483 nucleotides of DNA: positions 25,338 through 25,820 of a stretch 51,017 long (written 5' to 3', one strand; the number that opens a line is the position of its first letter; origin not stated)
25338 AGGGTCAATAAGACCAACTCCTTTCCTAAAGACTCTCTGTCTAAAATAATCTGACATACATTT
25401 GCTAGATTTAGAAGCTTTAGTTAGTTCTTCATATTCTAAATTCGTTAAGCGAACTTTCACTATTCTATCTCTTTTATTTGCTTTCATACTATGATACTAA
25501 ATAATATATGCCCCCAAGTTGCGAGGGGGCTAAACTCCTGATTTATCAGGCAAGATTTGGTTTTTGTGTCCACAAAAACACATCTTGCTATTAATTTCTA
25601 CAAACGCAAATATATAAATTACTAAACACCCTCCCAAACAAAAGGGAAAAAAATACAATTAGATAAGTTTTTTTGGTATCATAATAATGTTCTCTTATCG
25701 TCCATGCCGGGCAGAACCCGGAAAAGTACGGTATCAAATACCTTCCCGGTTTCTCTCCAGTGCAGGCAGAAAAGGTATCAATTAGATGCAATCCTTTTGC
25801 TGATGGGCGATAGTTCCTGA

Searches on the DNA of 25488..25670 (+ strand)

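Call 43: search_dna_similar(query=window:25488-25670:+, collection=plasmids, mode=distant, max_rows=40, rows=spread, max_evalue=0.01)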
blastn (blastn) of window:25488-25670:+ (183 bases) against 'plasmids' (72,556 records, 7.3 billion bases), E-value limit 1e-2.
Records with a match: 34; places in all: 53; records where one place covers at least 80% of the query: 30.
Best place of each record, by identity: >=99% 7; 95-99% 22; 90-95% 1; 80-90% 3; 60-80% 1.
By first word of the organism name: Bacteroides 29; Phocaeicola 5.
By predicted mobility (MOB-suite, as given by PLSDB): conjugative 30; non-mobilizable 3; mobilizable 1.
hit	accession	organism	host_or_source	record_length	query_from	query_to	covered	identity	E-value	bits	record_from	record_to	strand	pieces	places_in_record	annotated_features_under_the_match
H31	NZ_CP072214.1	Bacteroides xylanisolvens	Homo sapiens,cultured bacterial ...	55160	1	183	100%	100.0%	2e-88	331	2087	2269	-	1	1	none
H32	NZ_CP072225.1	Bacteroides thetaiotaomicron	Homo sapiens,cultured bacterial ...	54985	1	183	100%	100.0%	2e-88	331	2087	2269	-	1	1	none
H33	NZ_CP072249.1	Phocaeicola dorei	Homo sapiens,cultured bacterial ...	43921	1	183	100%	100.0%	2e-88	331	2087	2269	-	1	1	none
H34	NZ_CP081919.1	Bacteroides ovatus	Homo sapiens,blood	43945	1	183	100%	100.0%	2e-88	331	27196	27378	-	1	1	none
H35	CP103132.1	Bacteroides ovatus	Homo sapiens,cell culture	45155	1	183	100%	100.0%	2e-88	331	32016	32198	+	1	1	none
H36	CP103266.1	Bacteroides fragilis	Homo sapiens,cell culture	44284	1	183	100%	100.0%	2e-88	331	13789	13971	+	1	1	none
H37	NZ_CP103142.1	Bacteroides faecis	Homo sapiens,cell culture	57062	1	183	100%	100.0%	2e-88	331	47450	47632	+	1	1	none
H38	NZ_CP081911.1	Phocaeicola vulgatus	Homo sapiens,Peritoneal Fluid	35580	1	183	100%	98.9%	1e-85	322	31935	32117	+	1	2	none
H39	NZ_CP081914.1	Bacteroides faecis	Homo sapiens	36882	1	183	100%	98.9%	1e-85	322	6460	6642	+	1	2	none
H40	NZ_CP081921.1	Bacteroides fragilis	Homo sapiens,blood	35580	1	183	100%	98.9%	1e-85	322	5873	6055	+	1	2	none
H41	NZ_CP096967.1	Phocaeicola vulgatus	whole organism,human feces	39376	1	183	100%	98.9%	1e-85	322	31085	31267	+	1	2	none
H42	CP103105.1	Bacteroides thetaiotaomicron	Homo sapiens,cell culture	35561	1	183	100%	98.9%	1e-85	322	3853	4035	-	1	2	none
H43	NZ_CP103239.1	Bacteroides thetaiotaomicron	Homo sapiens,cell culture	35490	1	183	100%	98.9%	1e-85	322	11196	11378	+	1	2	none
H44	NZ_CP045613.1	Bacteroides xylanisolvens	Homo sapiens,Abscess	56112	1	183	100%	98.9%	1e-85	322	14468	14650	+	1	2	none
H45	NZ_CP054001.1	Bacteroides fragilis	Homo sapiens,transverse ...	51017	1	183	100%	98.9%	1e-85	322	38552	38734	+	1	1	none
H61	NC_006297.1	Bacteroides fragilis YCH46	-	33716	27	164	75%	78.6%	2e-18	100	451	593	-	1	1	none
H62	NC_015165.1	Phocaeicola salanitronis DSM 18170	cecum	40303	21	130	60%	85.5%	5e-26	123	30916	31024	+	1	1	none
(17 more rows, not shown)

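Call 45: get_annotated_region(hit=H61, flank=10000)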
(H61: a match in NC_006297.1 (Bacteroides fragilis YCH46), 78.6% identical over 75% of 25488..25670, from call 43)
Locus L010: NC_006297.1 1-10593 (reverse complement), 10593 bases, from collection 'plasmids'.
description: Bacteroides fragilis YCH46 plasmid pBFY46, complete sequence
organism: Bacteroides fragilis YCH46 (NCBI taxid 295405)
taxonomy: Bacteria; Bacteroidota; Bacteroidia; Bacteroidales; Bacteroidaceae; Bacteroides; Bacteroides fragilis; Bacteroides fragilis YCH46
host: -; source: -; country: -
typing (MOB-suite, as given by PLSDB): conjugative; replicon rep_cluster_741; relaxase MOBP; mating-pair formation MPF_T
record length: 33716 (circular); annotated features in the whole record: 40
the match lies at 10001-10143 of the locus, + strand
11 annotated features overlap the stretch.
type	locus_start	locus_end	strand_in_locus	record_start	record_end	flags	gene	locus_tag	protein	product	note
CDS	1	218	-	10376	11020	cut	-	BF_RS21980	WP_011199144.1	hypothetical protein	-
CDS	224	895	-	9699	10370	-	-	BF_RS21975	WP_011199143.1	hypothetical protein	-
CDS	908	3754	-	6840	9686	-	-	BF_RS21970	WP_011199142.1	hypothetical protein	-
CDS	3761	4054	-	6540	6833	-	-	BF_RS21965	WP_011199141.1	DUF4133 domain-containing protein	-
CDS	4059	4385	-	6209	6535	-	-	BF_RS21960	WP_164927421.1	DUF4134 domain-containing protein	-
CDS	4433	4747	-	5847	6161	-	-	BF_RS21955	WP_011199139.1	hypothetical protein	-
CDS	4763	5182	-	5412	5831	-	-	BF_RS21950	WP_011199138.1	DUF3408 domain-containing protein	-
CDS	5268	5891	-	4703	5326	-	-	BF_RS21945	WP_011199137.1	ParA family protein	-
CDS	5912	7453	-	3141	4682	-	-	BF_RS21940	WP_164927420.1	relaxase/mobilization nuclease domain-containing protein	-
CDS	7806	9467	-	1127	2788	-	-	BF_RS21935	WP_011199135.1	IS1182-like element ISBf3 family transposase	GO:0006313 - DNA transposition [Evidence IEA]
CDS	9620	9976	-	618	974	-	mobC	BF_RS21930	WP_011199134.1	plasmid mobilization relaxosome protein MobC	-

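Call 46: get_annotated_region(hit=H62, flank=10000)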
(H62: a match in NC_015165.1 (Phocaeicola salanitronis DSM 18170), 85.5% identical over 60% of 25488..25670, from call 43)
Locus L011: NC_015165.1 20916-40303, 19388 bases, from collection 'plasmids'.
description: Phocaeicola salanitronis DSM 18170 plasmid pBACSA01, complete sequence
organism: Phocaeicola salanitronis DSM 18170 (NCBI taxid 667015)
taxonomy: Bacteria; Bacteroidota; Bacteroidia; Bacteroidales; Bacteroidaceae; Phocaeicola; Phocaeicola salanitronis; Phocaeicola salanitronis DSM 18170
host: -; source: cecum; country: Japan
typing (MOB-suite, as given by PLSDB): non-mobilizable; replicon rep_cluster_705; mating-pair formation MPF_T
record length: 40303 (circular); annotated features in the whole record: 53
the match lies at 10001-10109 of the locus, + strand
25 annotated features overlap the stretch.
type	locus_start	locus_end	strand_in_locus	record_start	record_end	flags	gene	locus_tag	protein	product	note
CDS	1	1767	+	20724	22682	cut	-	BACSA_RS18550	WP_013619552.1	type IV secretory system conjugative DNA transfer family protein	-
CDS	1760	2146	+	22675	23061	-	-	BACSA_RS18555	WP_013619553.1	transcriptional regulator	-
CDS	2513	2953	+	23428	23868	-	-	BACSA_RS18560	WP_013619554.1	JAB domain-containing protein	-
CDS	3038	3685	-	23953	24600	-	-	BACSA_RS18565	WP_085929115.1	hypothetical protein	-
CDS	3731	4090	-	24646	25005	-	-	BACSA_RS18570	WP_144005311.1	hypothetical protein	-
CDS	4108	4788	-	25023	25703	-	-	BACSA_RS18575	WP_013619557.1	hypothetical protein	-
CDS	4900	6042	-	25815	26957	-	-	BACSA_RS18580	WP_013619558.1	beta-ketoacyl-ACP synthase III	-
CDS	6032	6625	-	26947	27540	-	-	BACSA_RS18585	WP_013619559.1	TetR/AcrR family transcriptional regulator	GO:0006355 - regulation of DNA-templated transcription [Evidence IEA]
CDS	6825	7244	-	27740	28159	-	-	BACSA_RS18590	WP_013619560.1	hypothetical protein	-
CDS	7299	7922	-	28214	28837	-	-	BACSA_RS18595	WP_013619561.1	ParA family protein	-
CDS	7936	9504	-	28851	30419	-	-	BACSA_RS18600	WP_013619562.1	relaxase/mobilization nuclease domain-containing protein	-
CDS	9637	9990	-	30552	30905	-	mobC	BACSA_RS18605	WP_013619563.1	plasmid mobilization relaxosome protein MobC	-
CDS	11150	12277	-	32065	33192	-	-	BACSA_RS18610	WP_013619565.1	RepB family plasmid replication initiator protein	GO:0006270 - DNA replication initiation [Evidence IEA]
CDS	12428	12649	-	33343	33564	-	-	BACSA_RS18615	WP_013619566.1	hypothetical protein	-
CDS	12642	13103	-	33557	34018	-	-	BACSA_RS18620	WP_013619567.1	hypothetical protein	-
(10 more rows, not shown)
